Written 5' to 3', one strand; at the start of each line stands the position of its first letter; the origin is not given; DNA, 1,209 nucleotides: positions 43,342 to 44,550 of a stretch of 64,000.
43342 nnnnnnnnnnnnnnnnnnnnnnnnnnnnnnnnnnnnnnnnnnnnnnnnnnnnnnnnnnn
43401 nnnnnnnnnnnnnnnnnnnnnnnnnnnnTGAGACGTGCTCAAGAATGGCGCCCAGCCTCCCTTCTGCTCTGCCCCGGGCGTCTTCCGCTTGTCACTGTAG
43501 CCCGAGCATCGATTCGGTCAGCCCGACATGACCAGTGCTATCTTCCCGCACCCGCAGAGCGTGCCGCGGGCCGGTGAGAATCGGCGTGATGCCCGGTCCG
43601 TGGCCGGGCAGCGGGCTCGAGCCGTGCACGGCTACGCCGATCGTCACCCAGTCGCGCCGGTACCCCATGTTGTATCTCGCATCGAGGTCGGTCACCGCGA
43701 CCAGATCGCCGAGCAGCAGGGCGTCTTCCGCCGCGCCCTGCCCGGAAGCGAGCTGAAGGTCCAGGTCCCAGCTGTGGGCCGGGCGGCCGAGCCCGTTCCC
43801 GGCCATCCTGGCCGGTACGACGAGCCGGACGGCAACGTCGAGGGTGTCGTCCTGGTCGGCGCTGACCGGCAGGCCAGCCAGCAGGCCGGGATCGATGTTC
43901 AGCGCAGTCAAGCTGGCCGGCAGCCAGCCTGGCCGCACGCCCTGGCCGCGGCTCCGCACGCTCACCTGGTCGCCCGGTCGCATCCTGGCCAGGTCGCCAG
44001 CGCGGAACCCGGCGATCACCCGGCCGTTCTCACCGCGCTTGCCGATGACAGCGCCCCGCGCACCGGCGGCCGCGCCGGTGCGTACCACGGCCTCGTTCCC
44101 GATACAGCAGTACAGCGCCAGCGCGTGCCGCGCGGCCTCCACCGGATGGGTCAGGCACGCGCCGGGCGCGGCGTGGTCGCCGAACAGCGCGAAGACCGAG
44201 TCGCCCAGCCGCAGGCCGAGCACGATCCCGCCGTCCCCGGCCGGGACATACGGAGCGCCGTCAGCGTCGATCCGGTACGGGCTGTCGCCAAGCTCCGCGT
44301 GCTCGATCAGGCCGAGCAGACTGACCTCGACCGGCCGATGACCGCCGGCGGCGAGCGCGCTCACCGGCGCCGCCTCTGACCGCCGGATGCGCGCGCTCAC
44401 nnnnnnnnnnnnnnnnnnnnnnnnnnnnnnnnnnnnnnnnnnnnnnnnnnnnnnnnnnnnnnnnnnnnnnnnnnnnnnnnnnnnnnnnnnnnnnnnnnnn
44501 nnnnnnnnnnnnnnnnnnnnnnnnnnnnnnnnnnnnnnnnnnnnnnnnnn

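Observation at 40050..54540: Orphan catabolic regulon defined by a shared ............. promoter motif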

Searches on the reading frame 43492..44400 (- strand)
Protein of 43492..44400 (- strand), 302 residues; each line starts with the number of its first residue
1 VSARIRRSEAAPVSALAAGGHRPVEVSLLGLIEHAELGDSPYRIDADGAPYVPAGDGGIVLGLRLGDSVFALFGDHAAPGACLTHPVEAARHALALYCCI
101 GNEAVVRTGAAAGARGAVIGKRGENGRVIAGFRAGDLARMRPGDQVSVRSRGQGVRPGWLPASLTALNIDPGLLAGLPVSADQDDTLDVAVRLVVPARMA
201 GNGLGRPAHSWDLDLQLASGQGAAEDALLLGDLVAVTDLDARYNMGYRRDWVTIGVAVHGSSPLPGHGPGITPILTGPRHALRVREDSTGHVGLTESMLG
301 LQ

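Call 7: search_protein_families(library=pfam, proteins=[window:43492-44400:-])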
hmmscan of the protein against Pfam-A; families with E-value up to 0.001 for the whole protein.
window:43492-44400:- (302 aa): 2 families
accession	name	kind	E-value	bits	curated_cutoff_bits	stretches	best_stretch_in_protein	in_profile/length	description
PF14505.12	DUF4438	-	1e-30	106.6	24.9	1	42-174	1-134/135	Domain of unknown function (DUF4438), N-terminal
PF20999.2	DUF4438_C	-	6.1e-24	84.7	27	1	178-288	3-116/124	Domain of unknown function (DUF4438), C-terminal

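Call 16: search_protein_families(library=ncbifam, proteins=[window:43492-44400:-], max_evalue=0.00001)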
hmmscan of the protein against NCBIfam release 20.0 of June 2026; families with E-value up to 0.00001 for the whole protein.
window:43492-44400:- (302 aa): 0 families
